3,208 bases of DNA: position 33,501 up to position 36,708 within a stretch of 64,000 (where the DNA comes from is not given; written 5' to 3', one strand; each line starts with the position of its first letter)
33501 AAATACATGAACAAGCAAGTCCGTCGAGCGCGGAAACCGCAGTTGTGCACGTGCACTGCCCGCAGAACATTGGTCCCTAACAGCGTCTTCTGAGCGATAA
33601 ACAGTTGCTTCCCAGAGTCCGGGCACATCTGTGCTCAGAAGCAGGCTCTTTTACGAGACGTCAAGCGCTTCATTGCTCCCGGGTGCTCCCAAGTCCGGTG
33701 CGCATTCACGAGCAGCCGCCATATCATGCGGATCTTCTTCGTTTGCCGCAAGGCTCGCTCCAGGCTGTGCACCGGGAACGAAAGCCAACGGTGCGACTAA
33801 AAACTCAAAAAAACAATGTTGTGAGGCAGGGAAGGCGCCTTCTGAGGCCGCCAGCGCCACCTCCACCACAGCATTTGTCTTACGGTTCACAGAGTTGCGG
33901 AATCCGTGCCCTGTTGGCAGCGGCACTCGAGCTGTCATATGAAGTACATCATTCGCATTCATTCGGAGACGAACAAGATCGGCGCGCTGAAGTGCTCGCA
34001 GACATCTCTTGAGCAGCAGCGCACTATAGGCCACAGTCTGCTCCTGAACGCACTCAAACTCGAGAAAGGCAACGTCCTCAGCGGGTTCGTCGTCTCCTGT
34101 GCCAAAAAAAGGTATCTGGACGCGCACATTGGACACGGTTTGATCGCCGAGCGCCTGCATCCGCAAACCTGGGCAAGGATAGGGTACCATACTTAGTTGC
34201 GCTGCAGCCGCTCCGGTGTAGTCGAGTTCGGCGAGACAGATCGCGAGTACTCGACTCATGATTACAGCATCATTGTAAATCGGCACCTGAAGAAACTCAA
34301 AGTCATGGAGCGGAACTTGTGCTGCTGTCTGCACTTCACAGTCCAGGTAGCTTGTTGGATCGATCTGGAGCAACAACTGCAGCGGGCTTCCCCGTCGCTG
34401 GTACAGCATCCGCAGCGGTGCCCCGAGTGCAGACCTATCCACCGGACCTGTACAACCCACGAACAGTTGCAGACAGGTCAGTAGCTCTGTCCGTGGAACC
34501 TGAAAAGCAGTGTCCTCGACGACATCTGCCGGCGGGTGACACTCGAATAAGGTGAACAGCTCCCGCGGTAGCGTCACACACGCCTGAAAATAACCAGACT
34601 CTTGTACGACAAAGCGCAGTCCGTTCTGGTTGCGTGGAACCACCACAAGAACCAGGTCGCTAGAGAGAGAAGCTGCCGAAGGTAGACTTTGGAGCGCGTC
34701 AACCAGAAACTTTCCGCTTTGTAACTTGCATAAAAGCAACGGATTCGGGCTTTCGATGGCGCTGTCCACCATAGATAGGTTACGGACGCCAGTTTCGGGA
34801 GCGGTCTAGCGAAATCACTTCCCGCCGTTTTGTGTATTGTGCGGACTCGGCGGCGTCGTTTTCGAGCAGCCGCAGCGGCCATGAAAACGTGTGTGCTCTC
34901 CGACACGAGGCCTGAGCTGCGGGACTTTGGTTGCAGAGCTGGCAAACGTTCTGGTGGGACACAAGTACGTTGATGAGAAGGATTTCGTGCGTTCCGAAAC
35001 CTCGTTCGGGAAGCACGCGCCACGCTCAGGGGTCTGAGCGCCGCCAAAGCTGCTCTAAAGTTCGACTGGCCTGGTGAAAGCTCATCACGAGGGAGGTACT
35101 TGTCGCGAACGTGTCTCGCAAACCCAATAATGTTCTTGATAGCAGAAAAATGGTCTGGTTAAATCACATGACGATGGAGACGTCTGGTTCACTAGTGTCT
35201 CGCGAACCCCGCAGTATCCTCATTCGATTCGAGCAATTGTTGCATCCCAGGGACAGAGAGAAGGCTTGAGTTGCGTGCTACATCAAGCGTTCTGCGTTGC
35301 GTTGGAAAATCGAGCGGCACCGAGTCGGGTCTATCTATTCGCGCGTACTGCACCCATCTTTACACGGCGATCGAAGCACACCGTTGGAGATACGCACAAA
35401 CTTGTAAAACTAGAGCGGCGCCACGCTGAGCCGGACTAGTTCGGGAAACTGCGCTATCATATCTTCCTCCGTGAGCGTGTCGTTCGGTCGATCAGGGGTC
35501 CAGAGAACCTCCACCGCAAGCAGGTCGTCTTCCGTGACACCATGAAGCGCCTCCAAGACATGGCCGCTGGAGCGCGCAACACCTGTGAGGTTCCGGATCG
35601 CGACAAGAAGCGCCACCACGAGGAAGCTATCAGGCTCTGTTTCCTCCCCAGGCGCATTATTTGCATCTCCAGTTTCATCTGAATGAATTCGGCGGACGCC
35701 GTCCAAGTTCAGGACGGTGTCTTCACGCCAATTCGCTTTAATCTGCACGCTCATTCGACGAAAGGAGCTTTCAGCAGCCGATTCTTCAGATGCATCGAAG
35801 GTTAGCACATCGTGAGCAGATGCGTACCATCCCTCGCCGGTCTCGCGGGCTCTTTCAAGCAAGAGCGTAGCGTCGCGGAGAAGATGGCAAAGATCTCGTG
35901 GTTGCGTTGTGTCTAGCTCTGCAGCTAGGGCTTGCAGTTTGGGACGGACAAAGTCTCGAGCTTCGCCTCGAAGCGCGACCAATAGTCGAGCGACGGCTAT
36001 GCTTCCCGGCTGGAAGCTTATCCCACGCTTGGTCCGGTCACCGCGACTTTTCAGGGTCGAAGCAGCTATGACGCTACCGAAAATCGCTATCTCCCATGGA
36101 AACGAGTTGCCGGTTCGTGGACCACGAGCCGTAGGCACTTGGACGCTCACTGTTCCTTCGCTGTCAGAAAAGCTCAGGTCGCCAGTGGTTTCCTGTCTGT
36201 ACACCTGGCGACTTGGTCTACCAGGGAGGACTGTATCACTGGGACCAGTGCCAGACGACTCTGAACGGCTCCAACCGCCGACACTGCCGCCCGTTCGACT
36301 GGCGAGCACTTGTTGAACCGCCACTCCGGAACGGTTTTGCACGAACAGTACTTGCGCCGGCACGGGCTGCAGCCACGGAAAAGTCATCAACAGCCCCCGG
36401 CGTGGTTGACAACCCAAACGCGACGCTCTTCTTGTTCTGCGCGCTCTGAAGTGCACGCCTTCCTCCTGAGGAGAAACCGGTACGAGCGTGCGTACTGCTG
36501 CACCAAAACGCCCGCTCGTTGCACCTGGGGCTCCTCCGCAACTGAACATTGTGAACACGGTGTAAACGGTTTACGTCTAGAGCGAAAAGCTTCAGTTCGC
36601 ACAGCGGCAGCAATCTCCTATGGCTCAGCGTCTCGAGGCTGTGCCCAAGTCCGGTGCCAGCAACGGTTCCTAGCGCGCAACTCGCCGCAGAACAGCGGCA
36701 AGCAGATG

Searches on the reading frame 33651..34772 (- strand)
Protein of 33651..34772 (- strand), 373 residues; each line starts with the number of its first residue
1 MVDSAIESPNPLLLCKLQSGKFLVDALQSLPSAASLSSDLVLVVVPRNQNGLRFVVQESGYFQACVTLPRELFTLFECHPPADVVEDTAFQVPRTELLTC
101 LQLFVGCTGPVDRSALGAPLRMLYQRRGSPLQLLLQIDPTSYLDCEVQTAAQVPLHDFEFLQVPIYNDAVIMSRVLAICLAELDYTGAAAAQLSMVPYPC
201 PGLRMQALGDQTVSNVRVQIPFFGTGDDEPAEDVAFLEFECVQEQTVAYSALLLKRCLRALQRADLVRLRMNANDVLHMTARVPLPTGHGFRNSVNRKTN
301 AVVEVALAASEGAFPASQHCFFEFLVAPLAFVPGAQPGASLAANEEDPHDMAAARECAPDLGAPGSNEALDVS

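Call 25: search_protein_families(library=pfam, proteins=[window:33651-34772:-], max_evalue=0.001)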
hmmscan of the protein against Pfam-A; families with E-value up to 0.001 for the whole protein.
window:33651-34772:- (373 aa): 1 family
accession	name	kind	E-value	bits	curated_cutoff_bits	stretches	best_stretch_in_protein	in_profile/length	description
PF02144.21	Rad1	-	4.3e-23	82.1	24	1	33-278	18-252/257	Repair protein Rad1/Rec1/Rad17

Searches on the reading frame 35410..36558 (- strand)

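Call 25: search_protein_families(library=pfam, proteins=[window:35410-36558:-], max_evalue=0.001)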
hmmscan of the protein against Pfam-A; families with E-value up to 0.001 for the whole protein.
window:35410-36558:- (382 aa): 1 family
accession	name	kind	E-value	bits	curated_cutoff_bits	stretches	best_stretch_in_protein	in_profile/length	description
PF07466.16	DUF1517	-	5e-40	138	23.3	1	187-377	2-184/184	Protein of unknown function (DUF1517)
